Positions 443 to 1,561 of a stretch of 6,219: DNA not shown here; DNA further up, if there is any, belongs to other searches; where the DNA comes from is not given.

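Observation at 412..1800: The rep gene is bracketed by two inverted copies of the origin core, one sitting on the rep promoter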

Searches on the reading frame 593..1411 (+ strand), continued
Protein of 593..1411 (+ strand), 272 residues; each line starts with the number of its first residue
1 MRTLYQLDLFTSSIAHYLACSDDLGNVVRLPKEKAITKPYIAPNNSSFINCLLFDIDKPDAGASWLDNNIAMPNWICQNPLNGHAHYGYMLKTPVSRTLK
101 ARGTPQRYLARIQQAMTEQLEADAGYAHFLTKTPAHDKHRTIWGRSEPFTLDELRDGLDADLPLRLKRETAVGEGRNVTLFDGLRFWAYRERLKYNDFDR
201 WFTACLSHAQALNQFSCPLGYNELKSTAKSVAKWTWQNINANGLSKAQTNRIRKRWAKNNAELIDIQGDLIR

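Call 27: find_encoding_contigs(protein=P0013, flank=3000, max_places=2)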
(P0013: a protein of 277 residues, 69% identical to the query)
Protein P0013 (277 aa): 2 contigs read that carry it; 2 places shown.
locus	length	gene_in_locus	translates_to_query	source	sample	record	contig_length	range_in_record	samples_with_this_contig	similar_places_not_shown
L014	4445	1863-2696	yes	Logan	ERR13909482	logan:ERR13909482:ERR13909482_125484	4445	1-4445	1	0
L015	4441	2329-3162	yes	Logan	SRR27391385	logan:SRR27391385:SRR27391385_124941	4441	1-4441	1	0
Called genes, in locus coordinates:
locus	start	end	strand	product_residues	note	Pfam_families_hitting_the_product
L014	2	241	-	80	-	?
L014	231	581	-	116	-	PF21983:NikA-like (weak), PF05713:MobC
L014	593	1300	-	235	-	-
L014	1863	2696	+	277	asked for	PF03090:Replicase, PF08708:PriCT_1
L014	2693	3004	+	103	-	PF04545:Sigma70_r4 (faint), PF13384:HTH_23 (faint), PF13518:HTH_28 (faint)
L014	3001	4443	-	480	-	?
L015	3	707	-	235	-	?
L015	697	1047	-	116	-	PF21983:NikA-like (weak), PF05713:MobC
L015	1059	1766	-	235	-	-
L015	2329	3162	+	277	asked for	PF03090:Replicase, PF08708:PriCT_1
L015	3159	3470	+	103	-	PF04545:Sigma70_r4 (faint), PF13384:HTH_23 (faint), PF13518:HTH_28 (faint)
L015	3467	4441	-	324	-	?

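Call 28: find_encoding_contigs(protein=P0014, flank=3000, max_places=3)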
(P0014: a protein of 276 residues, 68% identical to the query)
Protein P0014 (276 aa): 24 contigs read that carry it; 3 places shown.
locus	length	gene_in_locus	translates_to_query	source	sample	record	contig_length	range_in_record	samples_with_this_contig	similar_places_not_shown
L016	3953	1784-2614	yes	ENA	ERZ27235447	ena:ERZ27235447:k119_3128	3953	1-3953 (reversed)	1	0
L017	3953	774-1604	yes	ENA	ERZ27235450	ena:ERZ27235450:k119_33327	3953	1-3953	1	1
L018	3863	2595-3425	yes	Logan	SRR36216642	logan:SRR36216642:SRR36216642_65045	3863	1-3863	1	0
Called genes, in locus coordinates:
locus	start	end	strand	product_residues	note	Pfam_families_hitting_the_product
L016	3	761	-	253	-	?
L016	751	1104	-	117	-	PF21983:NikA-like (weak), PF05713:MobC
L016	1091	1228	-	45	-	-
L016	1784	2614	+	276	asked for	PF03090:Replicase, PF08708:PriCT_1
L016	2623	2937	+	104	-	PF13384:HTH_23 (faint), PF13518:HTH_28 (faint), PF04545:Sigma70_r4 (faint), PF00376:MerR (faint)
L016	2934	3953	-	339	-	?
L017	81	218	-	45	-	-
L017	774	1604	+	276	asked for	PF03090:Replicase, PF08708:PriCT_1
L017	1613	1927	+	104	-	PF13384:HTH_23 (faint), PF13518:HTH_28 (faint), PF04545:Sigma70_r4 (faint), PF00376:MerR (faint)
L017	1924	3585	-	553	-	PF03432:Relaxase (weak)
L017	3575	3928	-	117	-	PF21983:NikA-like (weak), PF05713:MobC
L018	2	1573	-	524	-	?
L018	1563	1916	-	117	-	PF21983:NikA-like (weak), PF05713:MobC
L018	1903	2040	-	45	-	-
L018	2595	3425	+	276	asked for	PF03090:Replicase, PF08708:PriCT_1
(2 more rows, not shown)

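Call 29: find_encoding_contigs(protein=P0015, flank=3000, max_places=2)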
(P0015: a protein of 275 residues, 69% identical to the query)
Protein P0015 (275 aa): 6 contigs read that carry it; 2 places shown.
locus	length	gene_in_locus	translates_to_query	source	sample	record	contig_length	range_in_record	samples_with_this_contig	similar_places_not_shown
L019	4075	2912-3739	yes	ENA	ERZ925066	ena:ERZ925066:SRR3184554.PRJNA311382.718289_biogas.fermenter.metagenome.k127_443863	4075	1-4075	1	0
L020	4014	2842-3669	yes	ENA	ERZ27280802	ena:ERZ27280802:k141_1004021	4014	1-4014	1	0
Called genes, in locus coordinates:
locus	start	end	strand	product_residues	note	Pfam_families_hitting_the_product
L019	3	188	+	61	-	?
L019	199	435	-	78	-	-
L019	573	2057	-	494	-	PF03432:Relaxase (weak)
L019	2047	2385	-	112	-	PF21983:NikA-like (weak), PF05713:MobC (weak)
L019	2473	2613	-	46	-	-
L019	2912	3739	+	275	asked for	PF03090:Replicase, PF08708:PriCT_1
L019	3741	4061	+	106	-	PF13384:HTH_23 (faint), PF04545:Sigma70_r4 (faint), PF13518:HTH_28 (faint)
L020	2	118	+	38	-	?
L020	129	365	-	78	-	-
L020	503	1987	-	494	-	PF03432:Relaxase (weak)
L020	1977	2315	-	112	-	PF21983:NikA-like (weak), PF05713:MobC (weak)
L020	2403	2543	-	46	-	-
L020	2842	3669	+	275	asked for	PF03090:Replicase, PF08708:PriCT_1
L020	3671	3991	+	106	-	PF13384:HTH_23 (faint), PF04545:Sigma70_r4 (faint), PF13518:HTH_28 (faint)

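Call 30: find_encoding_contigs(protein=P0016, flank=3000, max_places=2)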
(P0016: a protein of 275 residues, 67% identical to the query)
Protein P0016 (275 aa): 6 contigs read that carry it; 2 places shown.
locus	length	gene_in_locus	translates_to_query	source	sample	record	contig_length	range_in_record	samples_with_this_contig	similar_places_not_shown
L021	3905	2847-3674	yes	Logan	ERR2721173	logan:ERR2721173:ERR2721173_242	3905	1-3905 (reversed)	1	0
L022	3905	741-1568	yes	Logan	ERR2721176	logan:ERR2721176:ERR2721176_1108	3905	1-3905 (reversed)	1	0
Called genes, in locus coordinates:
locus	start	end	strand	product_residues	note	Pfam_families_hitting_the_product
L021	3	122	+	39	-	?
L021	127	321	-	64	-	-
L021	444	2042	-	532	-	-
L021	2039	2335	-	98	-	PF21983:NikA-like, PF05713:MobC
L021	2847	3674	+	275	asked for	PF03090:Replicase, PF08708:PriCT_1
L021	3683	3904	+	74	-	?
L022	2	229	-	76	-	?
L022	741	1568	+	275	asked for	PF03090:Replicase, PF08708:PriCT_1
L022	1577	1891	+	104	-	PF13384:HTH_23 (faint), PF13518:HTH_28 (faint), PF04545:Sigma70_r4 (faint), PF13551:HTH_29 (faint), PF00376:MerR (faint)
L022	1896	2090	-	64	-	-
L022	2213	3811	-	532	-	-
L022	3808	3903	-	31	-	?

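Call 44: search_solved_structures(query=window:593-1411:+, max_evalue=1, show_alignments=2)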
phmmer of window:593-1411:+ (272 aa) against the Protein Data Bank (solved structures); distinct sequences matched with E-value up to 1: 1.
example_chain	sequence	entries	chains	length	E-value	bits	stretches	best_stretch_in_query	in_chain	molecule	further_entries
3vw4_A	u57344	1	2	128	2.1e-07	33.9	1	176-260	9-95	Rep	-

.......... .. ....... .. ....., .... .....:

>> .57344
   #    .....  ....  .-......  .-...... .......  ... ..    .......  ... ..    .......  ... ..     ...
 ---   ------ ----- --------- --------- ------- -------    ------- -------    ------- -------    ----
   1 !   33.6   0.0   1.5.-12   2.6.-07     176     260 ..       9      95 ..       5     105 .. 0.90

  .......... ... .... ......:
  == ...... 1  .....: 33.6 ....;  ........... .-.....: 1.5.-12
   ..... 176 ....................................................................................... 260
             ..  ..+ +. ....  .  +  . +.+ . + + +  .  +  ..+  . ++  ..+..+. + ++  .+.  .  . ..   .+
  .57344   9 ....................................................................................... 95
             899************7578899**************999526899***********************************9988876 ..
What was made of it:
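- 593..1411 (+): rep (repA-like): archaeo-eukaryotic-type primase domain plus PriCT-1, 272 aa. Residues 176-260 match the ColE2 Rep DNA-binding domain, PDB 3VW4 (call 44).
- On ColE2-type (class C theta) replicon, strict sense: Match to the 3VW4 ColE2 Rep DNA-binding domain, E = 2e-7 (call 44).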

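Call 54: find_encoding_contigs(protein=P0023, flank=3000, max_places=1)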
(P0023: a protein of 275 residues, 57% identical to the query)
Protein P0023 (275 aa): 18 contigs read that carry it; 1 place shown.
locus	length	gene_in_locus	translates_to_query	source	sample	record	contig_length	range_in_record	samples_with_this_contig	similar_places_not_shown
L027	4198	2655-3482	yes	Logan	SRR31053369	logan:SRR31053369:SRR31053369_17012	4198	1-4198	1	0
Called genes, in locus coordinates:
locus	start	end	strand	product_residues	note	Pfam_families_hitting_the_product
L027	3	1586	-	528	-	?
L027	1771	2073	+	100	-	-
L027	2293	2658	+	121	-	-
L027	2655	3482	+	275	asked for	PF03090:Replicase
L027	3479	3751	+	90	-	PF13384:HTH_23 (faint)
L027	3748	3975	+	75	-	-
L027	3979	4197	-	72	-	?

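Call 55: find_encoding_contigs(protein=P0024, flank=3000, max_places=1)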
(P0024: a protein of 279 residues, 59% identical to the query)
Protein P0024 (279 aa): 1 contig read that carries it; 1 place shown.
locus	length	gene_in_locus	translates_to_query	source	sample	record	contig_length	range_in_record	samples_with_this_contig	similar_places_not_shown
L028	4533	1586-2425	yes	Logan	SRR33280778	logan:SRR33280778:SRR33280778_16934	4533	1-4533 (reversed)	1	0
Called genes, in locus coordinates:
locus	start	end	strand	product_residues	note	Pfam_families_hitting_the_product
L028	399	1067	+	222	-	-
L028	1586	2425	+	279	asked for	PF03090:Replicase, PF08708:PriCT_1 (weak)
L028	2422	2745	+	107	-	PF13384:HTH_23 (faint), PF08281:Sigma70_r4_2 (faint)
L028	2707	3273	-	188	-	PF21983:NikA-like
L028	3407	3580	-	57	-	-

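Call 56: find_encoding_contigs(protein=P0054, flank=3500, max_places=1)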
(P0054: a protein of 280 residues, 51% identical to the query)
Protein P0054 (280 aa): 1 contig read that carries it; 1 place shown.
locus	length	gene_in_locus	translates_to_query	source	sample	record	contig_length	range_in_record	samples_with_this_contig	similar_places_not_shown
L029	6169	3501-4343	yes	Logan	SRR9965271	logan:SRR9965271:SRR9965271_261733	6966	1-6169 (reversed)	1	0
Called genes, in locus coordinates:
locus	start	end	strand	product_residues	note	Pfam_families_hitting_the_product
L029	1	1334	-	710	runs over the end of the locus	?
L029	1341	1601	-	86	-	-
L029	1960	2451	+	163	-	-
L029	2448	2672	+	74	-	-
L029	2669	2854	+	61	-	-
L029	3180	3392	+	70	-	-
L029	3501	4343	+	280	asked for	PF03090:Replicase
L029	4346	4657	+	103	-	PF02796:HTH_7 (faint), PF13384:HTH_23 (faint)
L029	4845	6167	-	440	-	?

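Call 57: find_encoding_contigs(protein=P0001, flank=4000, max_places=6)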
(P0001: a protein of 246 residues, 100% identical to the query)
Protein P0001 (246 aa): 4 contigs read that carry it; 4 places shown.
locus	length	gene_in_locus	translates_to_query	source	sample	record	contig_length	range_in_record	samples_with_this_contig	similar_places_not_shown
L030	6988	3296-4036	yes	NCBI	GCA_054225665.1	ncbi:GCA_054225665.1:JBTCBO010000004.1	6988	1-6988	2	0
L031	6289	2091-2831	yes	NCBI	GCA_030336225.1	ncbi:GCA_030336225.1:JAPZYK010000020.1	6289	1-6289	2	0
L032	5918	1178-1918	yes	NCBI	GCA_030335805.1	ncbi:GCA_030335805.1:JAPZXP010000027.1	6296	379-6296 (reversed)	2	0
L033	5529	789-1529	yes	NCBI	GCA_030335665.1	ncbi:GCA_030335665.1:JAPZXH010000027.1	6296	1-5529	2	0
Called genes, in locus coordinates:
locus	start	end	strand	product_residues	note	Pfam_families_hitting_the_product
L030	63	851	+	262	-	PF01909:NTP_transf_2 (faint), PF18765:Polbeta (weak), PF13427:AadA_C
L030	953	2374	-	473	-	-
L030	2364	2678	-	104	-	PF21983:NikA-like, PF05713:MobC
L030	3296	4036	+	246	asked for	PF03090:Replicase, PF08708:PriCT_1 (faint)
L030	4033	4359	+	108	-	PF04545:Sigma70_r4 (faint), PF13384:HTH_23 (faint), PF13518:HTH_28 (faint), PF08281:Sigma70_r4_2 (faint)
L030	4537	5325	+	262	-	PF01909:NTP_transf_2 (weak), PF18765:Polbeta, PF13427:AadA_C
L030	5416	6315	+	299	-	PF13354:Beta-lactamase2, PF00144:Beta-lactamase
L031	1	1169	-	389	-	?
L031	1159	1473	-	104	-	PF21983:NikA-like, PF05713:MobC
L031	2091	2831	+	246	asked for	PF03090:Replicase, PF08708:PriCT_1 (faint)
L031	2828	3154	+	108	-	PF04545:Sigma70_r4 (faint), PF13384:HTH_23 (faint), PF13518:HTH_28 (faint), PF08281:Sigma70_r4_2 (faint)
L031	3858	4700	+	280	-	PF00905:Transpeptidase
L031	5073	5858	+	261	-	PF01909:NTP_transf_2 (weak), PF18765:Polbeta, PF13427:AadA_C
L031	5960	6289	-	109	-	?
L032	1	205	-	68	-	?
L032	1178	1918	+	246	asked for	PF03090:Replicase, PF08708:PriCT_1 (faint)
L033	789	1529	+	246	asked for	PF03090:Replicase, PF08708:PriCT_1 (faint)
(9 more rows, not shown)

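Call 60: search_protein_families(library=ncbifam, proteins=[window:593-1411:+], max_evalue=1)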
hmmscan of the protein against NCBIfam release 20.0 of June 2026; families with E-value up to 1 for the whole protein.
window:593-1411:+ (272 aa): 0 families

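Call 85: find_related_loci(query=A1, collection=metagenome_contigs, flank=2500)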
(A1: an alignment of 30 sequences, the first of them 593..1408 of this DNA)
Query A1 (272 aa) in metagenome_contigs; peptide patterns used: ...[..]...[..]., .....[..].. (x = any residue, [..] = any of these).
132 stretches matched a pattern; 68 encode a relative of the query (tblastn E <= 1e-3); 68 distinct loci.
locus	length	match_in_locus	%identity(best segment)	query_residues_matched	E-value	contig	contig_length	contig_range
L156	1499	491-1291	68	5-271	6e-137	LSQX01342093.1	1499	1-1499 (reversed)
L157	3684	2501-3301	68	1-265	6e-125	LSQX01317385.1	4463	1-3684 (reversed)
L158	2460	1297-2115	67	1-272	3e-128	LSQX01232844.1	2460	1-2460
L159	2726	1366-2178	65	1-271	7e-123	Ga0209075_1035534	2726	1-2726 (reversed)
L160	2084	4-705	69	38-271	1e-120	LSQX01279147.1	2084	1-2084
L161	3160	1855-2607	55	4-251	1e-94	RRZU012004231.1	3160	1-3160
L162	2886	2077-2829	55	4-251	5e-95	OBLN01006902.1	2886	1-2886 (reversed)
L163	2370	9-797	54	1-261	2e-93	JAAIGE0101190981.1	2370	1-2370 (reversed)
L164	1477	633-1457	51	1-271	3e-96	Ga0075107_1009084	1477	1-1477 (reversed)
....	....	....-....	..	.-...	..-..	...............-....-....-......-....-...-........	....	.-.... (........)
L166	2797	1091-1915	51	1-272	4e-91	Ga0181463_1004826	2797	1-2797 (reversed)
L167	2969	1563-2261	52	6-236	2e-78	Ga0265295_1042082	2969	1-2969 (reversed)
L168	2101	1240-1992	49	5-254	4e-80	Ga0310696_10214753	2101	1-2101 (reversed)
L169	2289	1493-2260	48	5-259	1e-78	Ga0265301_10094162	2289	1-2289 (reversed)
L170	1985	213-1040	47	5-271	6e-79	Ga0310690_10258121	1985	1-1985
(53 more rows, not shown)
